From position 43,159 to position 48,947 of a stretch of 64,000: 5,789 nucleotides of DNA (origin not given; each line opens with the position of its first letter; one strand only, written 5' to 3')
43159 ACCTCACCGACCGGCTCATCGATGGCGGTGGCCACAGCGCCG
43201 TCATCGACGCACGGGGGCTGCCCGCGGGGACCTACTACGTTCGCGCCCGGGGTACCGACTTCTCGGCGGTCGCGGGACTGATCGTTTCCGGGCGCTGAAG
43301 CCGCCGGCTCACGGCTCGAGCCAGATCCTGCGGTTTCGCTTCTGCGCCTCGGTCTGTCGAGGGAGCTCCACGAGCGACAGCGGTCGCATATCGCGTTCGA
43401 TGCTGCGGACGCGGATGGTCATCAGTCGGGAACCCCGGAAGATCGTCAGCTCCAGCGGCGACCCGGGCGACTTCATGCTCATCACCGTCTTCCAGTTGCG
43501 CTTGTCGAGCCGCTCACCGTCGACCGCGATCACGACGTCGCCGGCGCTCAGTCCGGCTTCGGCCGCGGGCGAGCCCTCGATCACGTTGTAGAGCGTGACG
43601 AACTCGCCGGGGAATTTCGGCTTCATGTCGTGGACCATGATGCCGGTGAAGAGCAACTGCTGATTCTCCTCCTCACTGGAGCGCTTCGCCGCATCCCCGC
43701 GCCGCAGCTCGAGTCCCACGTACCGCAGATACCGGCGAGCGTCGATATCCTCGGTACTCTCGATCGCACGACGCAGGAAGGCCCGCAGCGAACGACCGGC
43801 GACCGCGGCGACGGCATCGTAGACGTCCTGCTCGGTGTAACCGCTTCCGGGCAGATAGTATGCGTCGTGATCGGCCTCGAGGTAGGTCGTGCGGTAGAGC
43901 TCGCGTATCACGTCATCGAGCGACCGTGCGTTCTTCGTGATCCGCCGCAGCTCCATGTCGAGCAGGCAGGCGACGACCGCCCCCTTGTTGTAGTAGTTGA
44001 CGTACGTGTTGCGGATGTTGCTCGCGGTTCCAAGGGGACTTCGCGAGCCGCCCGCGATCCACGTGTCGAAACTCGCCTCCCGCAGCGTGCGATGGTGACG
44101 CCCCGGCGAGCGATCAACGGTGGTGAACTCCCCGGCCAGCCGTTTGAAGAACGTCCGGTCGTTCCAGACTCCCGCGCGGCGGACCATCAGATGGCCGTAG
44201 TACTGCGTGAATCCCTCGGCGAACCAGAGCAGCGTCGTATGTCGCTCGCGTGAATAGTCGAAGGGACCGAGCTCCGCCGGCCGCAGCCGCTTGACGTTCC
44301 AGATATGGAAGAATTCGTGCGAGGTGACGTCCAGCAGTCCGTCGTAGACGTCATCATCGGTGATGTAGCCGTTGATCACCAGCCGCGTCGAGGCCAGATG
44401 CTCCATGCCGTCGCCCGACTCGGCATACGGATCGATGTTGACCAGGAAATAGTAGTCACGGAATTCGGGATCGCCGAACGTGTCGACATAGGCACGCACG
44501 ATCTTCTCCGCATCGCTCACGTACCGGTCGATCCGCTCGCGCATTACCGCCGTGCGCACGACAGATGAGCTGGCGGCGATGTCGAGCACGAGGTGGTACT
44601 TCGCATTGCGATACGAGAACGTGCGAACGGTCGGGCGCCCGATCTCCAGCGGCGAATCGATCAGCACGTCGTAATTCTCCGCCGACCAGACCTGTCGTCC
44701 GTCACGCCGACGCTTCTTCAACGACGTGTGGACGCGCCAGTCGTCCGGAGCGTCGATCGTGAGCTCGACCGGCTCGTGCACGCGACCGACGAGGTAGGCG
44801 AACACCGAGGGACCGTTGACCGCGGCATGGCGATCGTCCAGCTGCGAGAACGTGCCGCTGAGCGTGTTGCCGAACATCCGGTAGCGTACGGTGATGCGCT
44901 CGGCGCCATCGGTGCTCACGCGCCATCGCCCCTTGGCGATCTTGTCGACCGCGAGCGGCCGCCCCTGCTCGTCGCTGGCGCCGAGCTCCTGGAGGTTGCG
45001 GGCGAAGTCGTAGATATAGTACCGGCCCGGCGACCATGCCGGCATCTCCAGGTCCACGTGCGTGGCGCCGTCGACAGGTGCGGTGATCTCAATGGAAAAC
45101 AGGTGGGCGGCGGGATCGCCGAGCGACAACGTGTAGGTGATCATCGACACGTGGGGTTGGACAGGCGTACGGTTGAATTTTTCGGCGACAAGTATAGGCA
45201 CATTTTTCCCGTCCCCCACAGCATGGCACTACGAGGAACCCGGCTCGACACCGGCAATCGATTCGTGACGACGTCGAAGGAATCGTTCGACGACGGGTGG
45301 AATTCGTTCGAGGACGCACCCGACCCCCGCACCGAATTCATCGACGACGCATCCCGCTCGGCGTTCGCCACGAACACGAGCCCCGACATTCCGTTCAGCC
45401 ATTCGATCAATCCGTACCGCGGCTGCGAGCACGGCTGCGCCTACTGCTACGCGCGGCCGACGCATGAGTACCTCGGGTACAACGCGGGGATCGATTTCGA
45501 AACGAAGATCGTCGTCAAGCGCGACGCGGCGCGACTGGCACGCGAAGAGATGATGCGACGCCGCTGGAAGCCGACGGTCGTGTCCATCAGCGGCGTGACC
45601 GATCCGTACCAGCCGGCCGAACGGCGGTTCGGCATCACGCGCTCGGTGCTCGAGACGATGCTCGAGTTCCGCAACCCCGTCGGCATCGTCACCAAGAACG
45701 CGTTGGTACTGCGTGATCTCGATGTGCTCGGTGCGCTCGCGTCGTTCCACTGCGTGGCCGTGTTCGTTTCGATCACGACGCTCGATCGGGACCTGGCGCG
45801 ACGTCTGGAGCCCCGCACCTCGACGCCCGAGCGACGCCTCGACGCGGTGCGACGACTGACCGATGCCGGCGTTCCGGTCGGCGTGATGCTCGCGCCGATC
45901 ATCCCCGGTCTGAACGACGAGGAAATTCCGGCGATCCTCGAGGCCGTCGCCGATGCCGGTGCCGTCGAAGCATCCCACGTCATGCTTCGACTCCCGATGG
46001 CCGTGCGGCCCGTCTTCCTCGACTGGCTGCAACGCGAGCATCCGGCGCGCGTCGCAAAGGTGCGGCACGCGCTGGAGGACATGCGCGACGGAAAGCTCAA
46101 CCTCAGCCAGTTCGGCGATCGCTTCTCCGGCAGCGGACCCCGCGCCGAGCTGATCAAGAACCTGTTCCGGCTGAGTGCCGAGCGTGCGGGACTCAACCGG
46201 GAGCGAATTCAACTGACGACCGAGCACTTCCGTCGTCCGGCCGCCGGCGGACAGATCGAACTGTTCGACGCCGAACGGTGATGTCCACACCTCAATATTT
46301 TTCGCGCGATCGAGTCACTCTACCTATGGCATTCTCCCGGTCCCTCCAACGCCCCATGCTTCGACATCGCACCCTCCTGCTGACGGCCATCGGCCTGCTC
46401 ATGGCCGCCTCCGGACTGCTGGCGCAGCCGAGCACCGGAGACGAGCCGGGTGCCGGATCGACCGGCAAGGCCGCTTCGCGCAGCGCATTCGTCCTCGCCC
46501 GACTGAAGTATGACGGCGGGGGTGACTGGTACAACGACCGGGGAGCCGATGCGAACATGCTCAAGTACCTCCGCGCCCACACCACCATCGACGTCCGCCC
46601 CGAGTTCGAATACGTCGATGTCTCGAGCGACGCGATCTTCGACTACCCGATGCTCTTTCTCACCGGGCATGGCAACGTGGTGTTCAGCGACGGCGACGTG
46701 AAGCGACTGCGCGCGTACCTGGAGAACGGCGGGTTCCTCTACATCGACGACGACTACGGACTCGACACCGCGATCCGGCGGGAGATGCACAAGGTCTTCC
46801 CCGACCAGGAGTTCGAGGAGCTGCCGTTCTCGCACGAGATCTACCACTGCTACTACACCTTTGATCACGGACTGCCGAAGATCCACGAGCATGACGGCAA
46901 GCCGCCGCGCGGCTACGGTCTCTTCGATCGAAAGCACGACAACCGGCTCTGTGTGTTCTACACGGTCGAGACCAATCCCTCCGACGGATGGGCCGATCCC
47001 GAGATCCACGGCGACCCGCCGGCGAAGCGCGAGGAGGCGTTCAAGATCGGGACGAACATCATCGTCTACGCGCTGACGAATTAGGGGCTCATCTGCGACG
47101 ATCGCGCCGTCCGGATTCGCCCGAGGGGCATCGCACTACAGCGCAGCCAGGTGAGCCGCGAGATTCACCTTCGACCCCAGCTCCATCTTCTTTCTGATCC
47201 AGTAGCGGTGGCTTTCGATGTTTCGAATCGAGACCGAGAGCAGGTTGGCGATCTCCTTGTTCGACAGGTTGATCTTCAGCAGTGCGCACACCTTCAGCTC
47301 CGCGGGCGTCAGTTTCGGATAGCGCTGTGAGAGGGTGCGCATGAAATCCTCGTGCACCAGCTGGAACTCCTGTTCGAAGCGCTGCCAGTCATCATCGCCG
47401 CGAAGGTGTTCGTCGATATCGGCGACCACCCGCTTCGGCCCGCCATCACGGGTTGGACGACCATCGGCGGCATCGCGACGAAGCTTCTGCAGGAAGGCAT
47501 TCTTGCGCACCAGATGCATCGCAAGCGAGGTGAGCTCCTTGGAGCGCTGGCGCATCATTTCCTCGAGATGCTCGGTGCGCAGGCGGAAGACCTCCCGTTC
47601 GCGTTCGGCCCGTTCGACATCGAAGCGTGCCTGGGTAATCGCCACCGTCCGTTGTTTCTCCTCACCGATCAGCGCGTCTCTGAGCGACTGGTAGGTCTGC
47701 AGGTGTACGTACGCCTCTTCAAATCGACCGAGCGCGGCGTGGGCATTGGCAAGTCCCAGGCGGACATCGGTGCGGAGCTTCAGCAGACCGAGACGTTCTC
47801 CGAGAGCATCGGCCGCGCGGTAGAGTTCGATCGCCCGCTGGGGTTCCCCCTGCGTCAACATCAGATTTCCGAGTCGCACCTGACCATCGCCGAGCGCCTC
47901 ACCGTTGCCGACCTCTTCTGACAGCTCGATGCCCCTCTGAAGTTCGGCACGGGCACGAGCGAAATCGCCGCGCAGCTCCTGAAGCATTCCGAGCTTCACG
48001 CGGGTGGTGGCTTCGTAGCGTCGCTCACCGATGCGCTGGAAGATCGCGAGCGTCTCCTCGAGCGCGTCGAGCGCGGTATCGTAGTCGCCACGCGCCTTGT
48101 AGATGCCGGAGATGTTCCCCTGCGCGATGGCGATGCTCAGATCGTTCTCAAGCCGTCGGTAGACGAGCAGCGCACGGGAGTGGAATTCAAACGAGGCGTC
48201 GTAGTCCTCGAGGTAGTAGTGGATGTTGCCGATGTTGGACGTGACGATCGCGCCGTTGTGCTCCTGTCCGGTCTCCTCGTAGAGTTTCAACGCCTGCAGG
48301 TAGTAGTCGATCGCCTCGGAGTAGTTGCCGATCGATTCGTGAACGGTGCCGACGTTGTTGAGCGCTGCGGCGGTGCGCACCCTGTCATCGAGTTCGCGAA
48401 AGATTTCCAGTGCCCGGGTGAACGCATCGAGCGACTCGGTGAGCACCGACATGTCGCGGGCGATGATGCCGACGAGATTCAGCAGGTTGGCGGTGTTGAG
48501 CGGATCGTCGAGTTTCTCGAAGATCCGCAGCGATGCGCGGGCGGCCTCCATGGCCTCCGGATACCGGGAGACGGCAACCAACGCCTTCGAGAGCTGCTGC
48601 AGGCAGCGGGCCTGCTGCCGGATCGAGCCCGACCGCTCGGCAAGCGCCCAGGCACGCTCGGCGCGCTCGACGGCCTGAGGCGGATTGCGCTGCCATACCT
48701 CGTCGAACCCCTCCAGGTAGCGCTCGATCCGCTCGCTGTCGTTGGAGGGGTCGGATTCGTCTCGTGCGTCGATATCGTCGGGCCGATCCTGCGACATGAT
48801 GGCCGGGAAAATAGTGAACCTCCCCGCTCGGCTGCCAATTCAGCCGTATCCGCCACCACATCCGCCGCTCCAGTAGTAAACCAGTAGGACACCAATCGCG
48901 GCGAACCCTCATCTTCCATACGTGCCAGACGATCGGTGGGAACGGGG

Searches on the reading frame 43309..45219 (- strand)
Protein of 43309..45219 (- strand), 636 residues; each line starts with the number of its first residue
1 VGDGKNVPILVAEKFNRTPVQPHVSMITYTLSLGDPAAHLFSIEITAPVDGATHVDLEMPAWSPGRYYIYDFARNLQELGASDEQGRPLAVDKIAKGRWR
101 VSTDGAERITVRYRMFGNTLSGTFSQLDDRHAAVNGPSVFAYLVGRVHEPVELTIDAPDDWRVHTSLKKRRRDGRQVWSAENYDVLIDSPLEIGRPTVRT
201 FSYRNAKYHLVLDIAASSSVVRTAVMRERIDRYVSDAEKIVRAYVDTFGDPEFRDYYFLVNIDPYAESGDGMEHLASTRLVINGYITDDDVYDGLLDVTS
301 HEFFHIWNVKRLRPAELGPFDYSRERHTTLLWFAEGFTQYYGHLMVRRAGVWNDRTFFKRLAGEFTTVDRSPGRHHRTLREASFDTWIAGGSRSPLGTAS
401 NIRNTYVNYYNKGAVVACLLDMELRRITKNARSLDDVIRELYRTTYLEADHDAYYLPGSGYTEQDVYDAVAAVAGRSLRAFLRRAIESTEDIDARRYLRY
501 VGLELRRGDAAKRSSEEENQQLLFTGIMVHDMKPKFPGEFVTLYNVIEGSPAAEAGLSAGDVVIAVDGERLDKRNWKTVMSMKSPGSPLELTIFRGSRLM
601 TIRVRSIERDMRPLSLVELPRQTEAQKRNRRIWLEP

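Call 34: search_protein_families(library=pfam, proteins=[window:43309-45219:-], max_evalue=0.01)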
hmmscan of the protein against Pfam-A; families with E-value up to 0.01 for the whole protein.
window:43309-45219:- (636 aa): 5 families
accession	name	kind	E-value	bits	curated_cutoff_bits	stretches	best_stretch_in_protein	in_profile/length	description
PF17899.6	Peptidase_M61_N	-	1.5e-48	165.4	23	1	28-195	1-168/168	Peptidase M61 N-terminal domain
PF05299.18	Peptidase_M61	-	1.6e-40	138.6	22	1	296-416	3-118/118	M61 glycyl aminopeptidase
PF13180.12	PDZ_2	-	5.2e-10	39.9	27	1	540-604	13-78/80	PDZ domain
PF17820.7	PDZ_6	-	8.5e-09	35.5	27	1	545-574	4-33/54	PDZ domain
PF00595.29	PDZ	-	4.6e-06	27.4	23.2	1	525-593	12-80/81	PDZ domain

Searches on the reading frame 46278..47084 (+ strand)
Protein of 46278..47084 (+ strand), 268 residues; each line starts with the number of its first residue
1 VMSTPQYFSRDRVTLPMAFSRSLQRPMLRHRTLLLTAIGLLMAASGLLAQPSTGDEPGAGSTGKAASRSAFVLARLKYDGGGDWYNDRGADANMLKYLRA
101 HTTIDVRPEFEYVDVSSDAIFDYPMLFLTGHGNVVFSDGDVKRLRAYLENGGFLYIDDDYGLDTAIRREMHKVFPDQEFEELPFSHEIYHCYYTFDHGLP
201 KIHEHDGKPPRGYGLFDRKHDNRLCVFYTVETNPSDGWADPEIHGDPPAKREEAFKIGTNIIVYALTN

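Call 34: search_protein_families(library=pfam, proteins=[window:46278-47084:+], max_evalue=0.01)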
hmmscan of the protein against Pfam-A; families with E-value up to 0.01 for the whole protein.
window:46278-47084:+ (268 aa): 1 family
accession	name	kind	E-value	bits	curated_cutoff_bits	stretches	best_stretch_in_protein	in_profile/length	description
PF13709.12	DUF4159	-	1.1e-63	214.8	25.9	1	73-266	2-202/202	Domain of unknown function (DUF4159)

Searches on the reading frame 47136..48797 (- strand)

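Call 34: search_protein_families(library=pfam, proteins=[window:47136-48797:-], max_evalue=0.01)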
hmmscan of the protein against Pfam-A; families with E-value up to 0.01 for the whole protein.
window:47136-48797:- (553 aa): 24 families
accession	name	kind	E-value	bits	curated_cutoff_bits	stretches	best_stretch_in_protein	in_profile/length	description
PF13424.12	TPR_12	-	1e-44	151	30.1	4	102-175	2-77/77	Tetratricopeptide repeat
PF07719.23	TPR_2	-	1.1e-22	78.7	27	1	143-174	1-32/34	Tetratricopeptide repeat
PF00515.34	TPR_1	-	1.8e-22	78.6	27.8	1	143-174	1-32/34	Tetratricopeptide repeat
PF13374.12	TPR_10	-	7.2e-20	70.8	27.5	2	142-176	1-35/42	Tetratricopeptide repeat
PF17874.7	TPR_MalT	-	1.5e-13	51.2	45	2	223-372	40-190/336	MalT-like TPR region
PF13181.12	TPR_8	-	5.5e-13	48.4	25.7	1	144-175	2-33/34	Tetratricopeptide repeat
PF14938.12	SNAP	-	6.5e-13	49.2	25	1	120-207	91-179/282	Soluble NSF attachment protein, SNAP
PF13428.12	TPR_14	-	1e-12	47.8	23.5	0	306-332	4-30/44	Tetratricopeptide repeat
PF13176.12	TPR_7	-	3e-11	42.9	27.9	1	145-175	1-31/36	Tetratricopeptide repeat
PF24885.1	TPR_NPHP3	-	2.9e-10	40.4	100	1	96-217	92-217/239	Nephrocystin-3 TPR domain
PF00196.25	GerE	-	2.2e-08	34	23.5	1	495-548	2-55/57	Bacterial regulatory proteins, luxR family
PF13432.12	TPR_16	-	9.2e-08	32.8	32.7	1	127-173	14-61/65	Tetratricopeptide repeat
PF13174.12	TPR_6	-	3.2e-07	31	26.3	0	267-288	4-25/33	Tetratricopeptide repeat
PF14559.12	TPR_19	-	2.6e-06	28.1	25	1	314-369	2-51/68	Tetratricopeptide repeat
PF12968.13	DUF3856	-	5.7e-05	23.5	27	0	62-95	54-87/143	Domain of Unknown Function (DUF3856)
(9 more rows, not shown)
